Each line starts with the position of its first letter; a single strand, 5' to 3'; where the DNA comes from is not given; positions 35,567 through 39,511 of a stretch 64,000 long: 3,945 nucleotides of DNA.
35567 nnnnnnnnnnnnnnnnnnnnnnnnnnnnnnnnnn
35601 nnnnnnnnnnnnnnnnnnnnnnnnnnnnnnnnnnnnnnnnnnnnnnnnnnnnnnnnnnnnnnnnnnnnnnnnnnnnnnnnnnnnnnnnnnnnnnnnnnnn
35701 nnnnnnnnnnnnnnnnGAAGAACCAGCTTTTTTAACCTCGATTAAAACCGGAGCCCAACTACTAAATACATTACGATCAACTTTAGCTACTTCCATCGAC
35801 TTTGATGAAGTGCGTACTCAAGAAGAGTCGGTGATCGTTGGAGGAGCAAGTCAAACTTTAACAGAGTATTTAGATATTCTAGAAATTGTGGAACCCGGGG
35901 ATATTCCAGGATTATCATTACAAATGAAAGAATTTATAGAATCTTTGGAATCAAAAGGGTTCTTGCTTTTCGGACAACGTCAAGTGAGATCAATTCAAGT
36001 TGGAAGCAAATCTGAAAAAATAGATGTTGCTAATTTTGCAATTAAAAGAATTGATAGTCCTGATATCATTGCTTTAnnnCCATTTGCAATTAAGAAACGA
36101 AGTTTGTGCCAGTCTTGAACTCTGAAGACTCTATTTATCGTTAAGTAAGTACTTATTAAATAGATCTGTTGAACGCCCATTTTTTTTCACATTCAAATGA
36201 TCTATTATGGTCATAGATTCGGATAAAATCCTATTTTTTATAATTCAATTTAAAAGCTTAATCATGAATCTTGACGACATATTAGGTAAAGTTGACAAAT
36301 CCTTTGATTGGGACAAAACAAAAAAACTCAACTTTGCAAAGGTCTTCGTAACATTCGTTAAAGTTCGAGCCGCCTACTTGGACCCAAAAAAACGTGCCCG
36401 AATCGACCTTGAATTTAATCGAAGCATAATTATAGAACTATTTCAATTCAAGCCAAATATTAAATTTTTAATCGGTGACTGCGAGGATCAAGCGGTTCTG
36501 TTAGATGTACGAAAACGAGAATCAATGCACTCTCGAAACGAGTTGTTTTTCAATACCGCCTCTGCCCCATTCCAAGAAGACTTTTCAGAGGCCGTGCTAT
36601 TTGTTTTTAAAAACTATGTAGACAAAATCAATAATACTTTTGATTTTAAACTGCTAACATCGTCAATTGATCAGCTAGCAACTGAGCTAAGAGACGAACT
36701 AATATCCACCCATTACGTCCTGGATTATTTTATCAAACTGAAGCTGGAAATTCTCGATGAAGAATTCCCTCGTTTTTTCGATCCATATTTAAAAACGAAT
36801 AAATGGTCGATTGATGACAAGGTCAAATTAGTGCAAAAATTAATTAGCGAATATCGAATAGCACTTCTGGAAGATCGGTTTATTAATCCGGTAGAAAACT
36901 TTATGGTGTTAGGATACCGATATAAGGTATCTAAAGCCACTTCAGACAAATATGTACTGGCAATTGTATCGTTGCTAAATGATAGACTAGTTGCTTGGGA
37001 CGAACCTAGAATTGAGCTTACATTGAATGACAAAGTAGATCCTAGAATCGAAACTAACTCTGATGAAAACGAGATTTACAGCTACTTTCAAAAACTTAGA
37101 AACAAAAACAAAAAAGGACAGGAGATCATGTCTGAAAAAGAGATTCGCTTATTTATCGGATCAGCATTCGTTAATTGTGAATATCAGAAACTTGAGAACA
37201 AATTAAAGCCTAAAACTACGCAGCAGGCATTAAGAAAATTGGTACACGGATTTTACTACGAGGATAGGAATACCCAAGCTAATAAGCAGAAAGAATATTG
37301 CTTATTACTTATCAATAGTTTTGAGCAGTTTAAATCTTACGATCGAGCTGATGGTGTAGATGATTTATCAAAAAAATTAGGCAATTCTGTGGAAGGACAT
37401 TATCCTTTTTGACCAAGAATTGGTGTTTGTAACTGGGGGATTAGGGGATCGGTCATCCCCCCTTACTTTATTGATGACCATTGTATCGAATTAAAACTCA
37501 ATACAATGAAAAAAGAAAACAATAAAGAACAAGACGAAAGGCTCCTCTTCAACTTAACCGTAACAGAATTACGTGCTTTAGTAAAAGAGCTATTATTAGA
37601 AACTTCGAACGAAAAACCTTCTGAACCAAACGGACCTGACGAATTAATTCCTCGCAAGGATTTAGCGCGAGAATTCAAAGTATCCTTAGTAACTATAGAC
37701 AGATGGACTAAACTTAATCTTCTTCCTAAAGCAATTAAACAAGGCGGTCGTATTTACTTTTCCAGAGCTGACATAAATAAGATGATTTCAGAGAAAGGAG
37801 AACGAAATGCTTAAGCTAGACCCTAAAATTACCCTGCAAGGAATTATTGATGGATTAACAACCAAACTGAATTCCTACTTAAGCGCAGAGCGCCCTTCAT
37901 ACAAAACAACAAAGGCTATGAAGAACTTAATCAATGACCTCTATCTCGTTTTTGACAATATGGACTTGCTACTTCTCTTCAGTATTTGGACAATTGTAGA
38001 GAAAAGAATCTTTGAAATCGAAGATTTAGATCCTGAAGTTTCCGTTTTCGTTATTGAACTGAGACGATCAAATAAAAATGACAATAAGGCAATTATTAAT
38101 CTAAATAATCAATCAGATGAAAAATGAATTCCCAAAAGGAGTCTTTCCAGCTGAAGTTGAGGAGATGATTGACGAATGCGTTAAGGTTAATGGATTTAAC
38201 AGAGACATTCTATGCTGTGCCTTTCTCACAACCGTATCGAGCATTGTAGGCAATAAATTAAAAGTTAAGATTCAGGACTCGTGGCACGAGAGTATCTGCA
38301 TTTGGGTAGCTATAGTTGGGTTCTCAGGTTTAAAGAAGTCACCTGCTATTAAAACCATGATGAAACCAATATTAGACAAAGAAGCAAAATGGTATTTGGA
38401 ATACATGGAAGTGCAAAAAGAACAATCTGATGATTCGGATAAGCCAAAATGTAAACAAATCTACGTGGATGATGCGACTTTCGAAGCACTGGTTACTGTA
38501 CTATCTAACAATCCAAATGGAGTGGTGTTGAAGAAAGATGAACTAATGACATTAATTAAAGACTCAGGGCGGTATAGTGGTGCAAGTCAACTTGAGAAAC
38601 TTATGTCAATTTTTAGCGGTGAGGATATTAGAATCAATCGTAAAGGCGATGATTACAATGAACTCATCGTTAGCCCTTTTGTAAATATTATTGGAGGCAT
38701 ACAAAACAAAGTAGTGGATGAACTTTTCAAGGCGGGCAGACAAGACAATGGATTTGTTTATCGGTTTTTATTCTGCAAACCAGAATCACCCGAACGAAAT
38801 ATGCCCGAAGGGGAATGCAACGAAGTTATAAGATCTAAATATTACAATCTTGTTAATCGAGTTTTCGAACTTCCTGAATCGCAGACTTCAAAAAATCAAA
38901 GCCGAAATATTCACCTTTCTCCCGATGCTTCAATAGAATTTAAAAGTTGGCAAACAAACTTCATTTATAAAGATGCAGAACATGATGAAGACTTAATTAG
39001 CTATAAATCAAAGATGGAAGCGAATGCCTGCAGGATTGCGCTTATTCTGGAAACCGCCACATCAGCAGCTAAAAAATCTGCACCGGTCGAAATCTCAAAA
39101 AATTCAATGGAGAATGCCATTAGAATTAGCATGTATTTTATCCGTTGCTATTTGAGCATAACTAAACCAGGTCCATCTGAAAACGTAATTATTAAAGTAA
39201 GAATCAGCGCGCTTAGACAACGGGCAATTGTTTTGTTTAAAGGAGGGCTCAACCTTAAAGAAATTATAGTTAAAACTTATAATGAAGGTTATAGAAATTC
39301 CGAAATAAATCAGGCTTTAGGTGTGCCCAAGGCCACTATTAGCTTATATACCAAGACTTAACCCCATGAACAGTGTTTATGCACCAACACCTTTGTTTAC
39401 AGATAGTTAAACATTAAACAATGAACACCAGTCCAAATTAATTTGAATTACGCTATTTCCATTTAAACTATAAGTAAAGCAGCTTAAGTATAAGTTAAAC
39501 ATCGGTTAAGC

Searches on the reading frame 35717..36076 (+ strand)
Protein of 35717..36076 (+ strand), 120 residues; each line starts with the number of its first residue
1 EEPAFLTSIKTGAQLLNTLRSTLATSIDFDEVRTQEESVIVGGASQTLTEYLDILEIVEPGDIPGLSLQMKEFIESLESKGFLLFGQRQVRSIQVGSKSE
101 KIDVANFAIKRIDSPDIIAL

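Call 58: search_protein_representatives(protein=window:35717-36076:+)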
Query: 120 residues. Proteins with E-value up to 0.001 (for the whole library): 77; up to 1e-10: 2; up to 1e-30: 0. The best 77 are listed.
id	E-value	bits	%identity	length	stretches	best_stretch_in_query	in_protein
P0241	1.7e-12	63.6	36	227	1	4-107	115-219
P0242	2.7e-11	59.7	51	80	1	63-119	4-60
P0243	1.1e-10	57.7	36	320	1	5-111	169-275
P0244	9.0e-10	54.8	28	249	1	4-119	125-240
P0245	2.8e-09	53.2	32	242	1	4-119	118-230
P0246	4.1e-09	52.7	32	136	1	3-119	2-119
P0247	4.1e-09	52.6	32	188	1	6-112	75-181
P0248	5.0e-09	52.4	31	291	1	3-119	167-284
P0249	6.5e-09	52.0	31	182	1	3-103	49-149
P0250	1.2e-08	51.1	35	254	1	6-118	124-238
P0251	3.8e-08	49.6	33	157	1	3-112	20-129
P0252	1.0e-07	48.1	42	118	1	23-116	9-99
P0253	1.2e-07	48.0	29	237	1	2-119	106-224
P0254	2.6e-07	46.8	33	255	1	5-113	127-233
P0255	8.9e-07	45.1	31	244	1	1-119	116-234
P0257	1.4e-06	44.5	30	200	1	3-118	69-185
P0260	1.9e-06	44.1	35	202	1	4-118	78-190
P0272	1.1e-05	41.6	33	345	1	8-116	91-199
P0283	3.9e-05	39.9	31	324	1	8-111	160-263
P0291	6.8e-05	39.1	27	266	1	5-117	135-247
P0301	1.9e-04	37.7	27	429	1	3-118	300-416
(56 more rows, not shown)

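Call 59: search_protein_families(library=pfam, proteins=[P0243, P0248, P0272, P0283, P0301, P0241, P0257, P0260, P0249, P0291], max_evalue=0.01)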
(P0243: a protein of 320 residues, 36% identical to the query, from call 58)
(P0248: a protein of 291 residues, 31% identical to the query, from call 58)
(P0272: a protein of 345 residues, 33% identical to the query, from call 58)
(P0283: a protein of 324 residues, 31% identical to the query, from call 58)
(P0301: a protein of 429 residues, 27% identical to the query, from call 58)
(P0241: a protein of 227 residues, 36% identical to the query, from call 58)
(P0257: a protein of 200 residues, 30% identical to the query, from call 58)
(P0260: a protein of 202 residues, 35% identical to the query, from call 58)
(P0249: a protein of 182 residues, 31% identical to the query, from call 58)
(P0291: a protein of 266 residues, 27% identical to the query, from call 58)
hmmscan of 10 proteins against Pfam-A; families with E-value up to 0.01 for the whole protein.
P0243 (320 aa): 2 families
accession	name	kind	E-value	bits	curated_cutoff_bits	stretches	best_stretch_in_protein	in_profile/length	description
PF01844.29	HNH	-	0.0018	18.8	21.4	1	78-121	1-45/47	HNH endonuclease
PF13395.12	HNH_4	-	0.0032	17.8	22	1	92-111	20-39/54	HNH endonuclease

P0248 (291 aa): 1 family
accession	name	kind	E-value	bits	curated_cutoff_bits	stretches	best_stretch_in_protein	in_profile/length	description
PF04326.19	SLFN_AlbA_2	-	1.2e-21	77.9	25.3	1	14-125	1-117/118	Schlafen, AlbA_2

P0272 (345 aa): 1 family
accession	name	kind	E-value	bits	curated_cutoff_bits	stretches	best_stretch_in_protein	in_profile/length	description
PF13391.12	HNH_2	-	0.0042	17.3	21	0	9-51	13-60/66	HNH endonuclease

P0283 (324 aa): 0 families

P0301 (429 aa): 1 family
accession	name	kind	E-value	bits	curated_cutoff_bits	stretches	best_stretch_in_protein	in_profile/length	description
PF13676.11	TIR_2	-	4.6e-15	56.6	28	1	143-260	3-118/122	TIR domain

P0241 (227 aa): 2 families
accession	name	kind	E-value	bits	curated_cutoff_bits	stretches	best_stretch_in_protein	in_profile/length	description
PF13391.12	HNH_2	-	0.00025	21.3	21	1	19-77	1-57/66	HNH endonuclease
PF18530.7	Swi6_N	-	0.0073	16.9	33.8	0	101-161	12-69/103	Swi6 N-terminal domain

P0257 (200 aa): 1 family
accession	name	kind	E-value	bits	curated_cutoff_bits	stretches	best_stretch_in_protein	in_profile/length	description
PF13391.12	HNH_2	-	0.0083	16.4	21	0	4-24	39-59/66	HNH endonuclease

P0260 (202 aa): 4 families
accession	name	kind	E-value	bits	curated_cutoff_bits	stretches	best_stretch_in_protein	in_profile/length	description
PF01381.28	HTH_3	-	5.3e-14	52.4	23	1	10-62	1-54/55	Helix-turn-helix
PF13560.12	HTH_31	-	1.2e-10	41.9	27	1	7-64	3-61/64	Helix-turn-helix domain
PF13443.12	HTH_26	-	3e-06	27.8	22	1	11-67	3-61/63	Cro/C1-type HTH DNA-binding domain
PF12844.13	HTH_19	-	0.0024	18.2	30.2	1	8-56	2-51/64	Helix-turn-helix domain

P0249 (182 aa): 0 families

P0291 (266 aa): 1 family
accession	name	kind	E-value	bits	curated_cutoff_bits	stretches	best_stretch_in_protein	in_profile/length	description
PF13391.12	HNH_2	-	0.00067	19.9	21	1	30-92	1-59/66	HNH endonuclease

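Call 86: search_protein_families(library=padloc, proteins=[window:35717-36076:+, P0301, P0248, P0283, P0243, P0260, P0272], max_evalue=0.01)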
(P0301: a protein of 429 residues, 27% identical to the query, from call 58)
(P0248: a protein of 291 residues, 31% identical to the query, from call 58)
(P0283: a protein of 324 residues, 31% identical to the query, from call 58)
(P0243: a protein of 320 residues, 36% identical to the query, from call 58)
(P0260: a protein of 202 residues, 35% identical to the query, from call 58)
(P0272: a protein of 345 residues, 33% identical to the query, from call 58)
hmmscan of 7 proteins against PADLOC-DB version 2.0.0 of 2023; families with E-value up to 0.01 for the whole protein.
window:35717-36076:+ (120 aa): 0 families

P0301 (429 aa): 3 families
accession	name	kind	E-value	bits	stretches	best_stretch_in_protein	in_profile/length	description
PDLC05062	PDC-S66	-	6e-16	56.7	1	133-233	143-240/282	-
PDLC00417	ThsB1|ThsB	-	3.4e-07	28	1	131-233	159-259/303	TIR-like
PDLC02962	RT-TIR_XII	-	0.00049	17.1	1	131-231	338-436/478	single gene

P0248 (291 aa): 0 families

P0283 (324 aa): 0 families

P0243 (320 aa): 2 families
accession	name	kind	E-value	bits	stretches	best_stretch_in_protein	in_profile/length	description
PDLC02859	DpdF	-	0.0033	13.9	0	69-123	1-55/545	DpdF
PDLC00314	PtuB1|PtuB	-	0.0048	15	0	54-117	24-90/156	Unknown function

P0260 (202 aa): 10 families
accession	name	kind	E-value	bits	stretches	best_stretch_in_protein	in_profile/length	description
PDLC03949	RmrA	-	4.3e-08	30.4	1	8-65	5-63/363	-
PDLC02926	HTH_VI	-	2e-07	29.2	1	10-64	6-61/92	-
PDLC04142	capH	-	4.3e-07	29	1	7-78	8-74/103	capH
PDLC03946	RmrA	-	6.8e-06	23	1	7-58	4-56/357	-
PDLC03951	RmrA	-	0.00035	17.7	1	7-72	10-75/400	-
PDLC03665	Control_protein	-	0.0021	16.3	1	5-68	8-73/77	control protein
PDLC03947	RmrA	-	0.004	14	1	6-60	12-67/383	-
PDLC03954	RmrA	-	0.0061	13.5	1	8-68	13-74/380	-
PDLC03953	RmrA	-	0.0072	13.6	1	5-58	5-59/373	-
PDLC03671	Control_protein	-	0.0084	14.3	0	7-65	16-75/84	control protein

P0272 (345 aa): 16 families
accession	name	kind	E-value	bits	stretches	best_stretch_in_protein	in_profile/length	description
PDLC04772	PDC-M68A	-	1.2e-23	82.4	1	2-80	38-116/253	-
PDLC00739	Effector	-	3.6e-19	67.3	1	4-85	42-124/378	Endonuclease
PDLC01997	SAVED1--SAVED_HNH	-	1.5e-18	65.4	1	6-85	40-120/368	-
PDLC00746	Effector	-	5.7e-17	59.8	1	6-85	53-132/389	Endonuclease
PDLC00749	Effector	-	3.5e-13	47.4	1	6-82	50-130/395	Endonuclease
PDLC00747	Effector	-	3.6e-13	47.4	1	5-88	46-132/373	Endonuclease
PDLC00406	SduA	-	5.1e-13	47.7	1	2-81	46-124/326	DUF4263 domain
PDLC01998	SAVED1--SAVED_HNH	-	2.1e-12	44.6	1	11-77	155-222/506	-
PDLC04773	PDC-M68A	-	3.4e-12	44.9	1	35-78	9-52/200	-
PDLC00751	Effector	-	4.5e-12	43.7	1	10-77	171-239/530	Endonuclease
PDLC00742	Effector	-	3.1e-10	37.4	1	11-76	162-228/527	Endonuclease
PDLC00740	Effector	-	3.3e-08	30.7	1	8-79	52-127/391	Endonuclease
PDLC00743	Effector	-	6.8e-06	23.4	1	7-84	38-119/384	Endonuclease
PDLC00738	Effector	-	7.3e-05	19.6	1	12-72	189-250/529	Endonuclease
PDLC02000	Effector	-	0.00017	18.5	1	11-73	187-250/524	SAVED1--SAVED_HNH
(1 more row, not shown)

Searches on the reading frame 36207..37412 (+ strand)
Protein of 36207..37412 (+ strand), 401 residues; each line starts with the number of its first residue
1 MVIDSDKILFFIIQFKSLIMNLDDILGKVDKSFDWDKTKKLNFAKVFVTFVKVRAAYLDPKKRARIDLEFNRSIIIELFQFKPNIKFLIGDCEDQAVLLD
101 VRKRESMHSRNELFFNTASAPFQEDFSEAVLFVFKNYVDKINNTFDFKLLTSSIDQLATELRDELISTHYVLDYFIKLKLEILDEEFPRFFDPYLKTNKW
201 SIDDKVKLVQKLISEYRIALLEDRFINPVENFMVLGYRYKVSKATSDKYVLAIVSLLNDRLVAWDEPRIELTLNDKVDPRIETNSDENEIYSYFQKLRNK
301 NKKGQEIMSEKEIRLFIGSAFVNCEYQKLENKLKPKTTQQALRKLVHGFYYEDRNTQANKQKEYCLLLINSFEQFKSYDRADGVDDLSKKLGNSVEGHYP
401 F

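Call 3: search_protein_families(library=pfam, proteins=[window:36207-37412:+], max_evalue=0.01)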
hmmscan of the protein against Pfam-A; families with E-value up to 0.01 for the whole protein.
window:36207-37412:+ (401 aa): 2 families
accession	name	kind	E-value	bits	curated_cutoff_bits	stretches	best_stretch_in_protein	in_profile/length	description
PF13613.12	HTH_Tnp_4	-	0.0018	18.3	27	1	232-261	22-51/53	Helix-turn-helix of DDE superfamily endonuclease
PF24061.1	LBD_receptor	-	0.0088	15.6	27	0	354-378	68-92/193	Putative ionotropic receptor, ligand binding domain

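Call 4: search_protein_families(library=padloc, proteins=[window:36207-37412:+], max_evalue=0.01)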
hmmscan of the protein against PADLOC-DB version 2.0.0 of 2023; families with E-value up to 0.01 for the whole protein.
window:36207-37412:+ (401 aa): 0 families

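Call 5: search_protein_families(library=ncbifam, proteins=[window:36207-37412:+], max_evalue=0.01)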
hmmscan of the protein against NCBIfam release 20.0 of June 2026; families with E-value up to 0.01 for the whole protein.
window:36207-37412:+ (401 aa): 0 families

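Call 13: search_protein_families(library=phrogs, proteins=[window:36207-37412:+], max_evalue=0.001)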
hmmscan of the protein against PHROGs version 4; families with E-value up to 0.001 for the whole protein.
window:36207-37412:+ (401 aa): 0 families

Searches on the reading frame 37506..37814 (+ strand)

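Call 3: search_protein_families(library=pfam, proteins=[window:37506-37814:+], max_evalue=0.01)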
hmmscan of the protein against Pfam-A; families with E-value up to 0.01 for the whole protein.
window:37506-37814:+ (102 aa): 4 families
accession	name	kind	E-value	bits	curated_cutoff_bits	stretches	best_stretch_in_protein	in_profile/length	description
PF12728.13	HTH_17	-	1.3e-07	32.2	27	1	51-96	5-49/51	Helix-turn-helix domain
PF13411.12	MerR_1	-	1.4e-05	25.6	21.6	1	51-92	4-45/69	MerR HTH family regulatory protein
PF12964.13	DUF3853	-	0.00057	20.4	22.1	1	15-85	11-84/97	Protein of unknown function (DUF3853)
PF00376.29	MerR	-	0.0023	18.1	28.2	1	51-84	3-37/38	MerR family regulatory protein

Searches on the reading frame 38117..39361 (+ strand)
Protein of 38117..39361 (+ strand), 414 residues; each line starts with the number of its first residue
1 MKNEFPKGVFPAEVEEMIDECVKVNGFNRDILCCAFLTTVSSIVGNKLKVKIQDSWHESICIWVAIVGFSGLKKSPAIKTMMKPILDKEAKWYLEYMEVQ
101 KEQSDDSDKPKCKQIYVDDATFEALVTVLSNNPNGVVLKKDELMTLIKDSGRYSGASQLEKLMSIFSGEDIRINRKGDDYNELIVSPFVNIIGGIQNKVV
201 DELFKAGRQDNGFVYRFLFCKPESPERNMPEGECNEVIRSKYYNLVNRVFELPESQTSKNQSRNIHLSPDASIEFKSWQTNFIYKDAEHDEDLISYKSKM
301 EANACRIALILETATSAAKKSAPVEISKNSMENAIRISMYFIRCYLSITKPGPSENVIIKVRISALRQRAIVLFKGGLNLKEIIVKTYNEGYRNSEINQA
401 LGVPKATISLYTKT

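Call 3: search_protein_families(library=pfam, proteins=[window:38117-39361:+], max_evalue=0.01)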
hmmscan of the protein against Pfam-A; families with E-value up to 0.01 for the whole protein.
window:38117-39361:+ (414 aa): 1 family
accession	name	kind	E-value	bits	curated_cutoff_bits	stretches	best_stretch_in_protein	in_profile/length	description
PF13148.11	DUF3987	-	3.4e-54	184.8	27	2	106-348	116-361/364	Protein of unknown function (DUF3987)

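Call 4: search_protein_families(library=padloc, proteins=[window:38117-39361:+], max_evalue=0.01)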
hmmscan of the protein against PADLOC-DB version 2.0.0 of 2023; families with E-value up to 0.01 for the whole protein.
window:38117-39361:+ (414 aa): 0 families

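Call 5: search_protein_families(library=ncbifam, proteins=[window:38117-39361:+], max_evalue=0.01)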
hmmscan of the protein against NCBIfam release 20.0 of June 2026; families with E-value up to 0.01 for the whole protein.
window:38117-39361:+ (414 aa): 0 families

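Call 13: search_protein_families(library=phrogs, proteins=[window:38117-39361:+], max_evalue=0.001)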
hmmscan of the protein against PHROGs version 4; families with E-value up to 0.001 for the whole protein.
window:38117-39361:+ (414 aa): 3 families
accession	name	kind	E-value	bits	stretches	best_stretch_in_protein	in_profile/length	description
phrog_2373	-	DNA, RNA and nucleotide metabolism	1.7e-40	140.1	2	104-348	185-431/515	DNA helicase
phrog_5311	-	DNA, RNA and nucleotide metabolism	1.5e-06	27.7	1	99-398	345-650/692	helicase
phrog_3022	-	DNA, RNA and nucleotide metabolism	0.00095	18.7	0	124-311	456-652/788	DNA primase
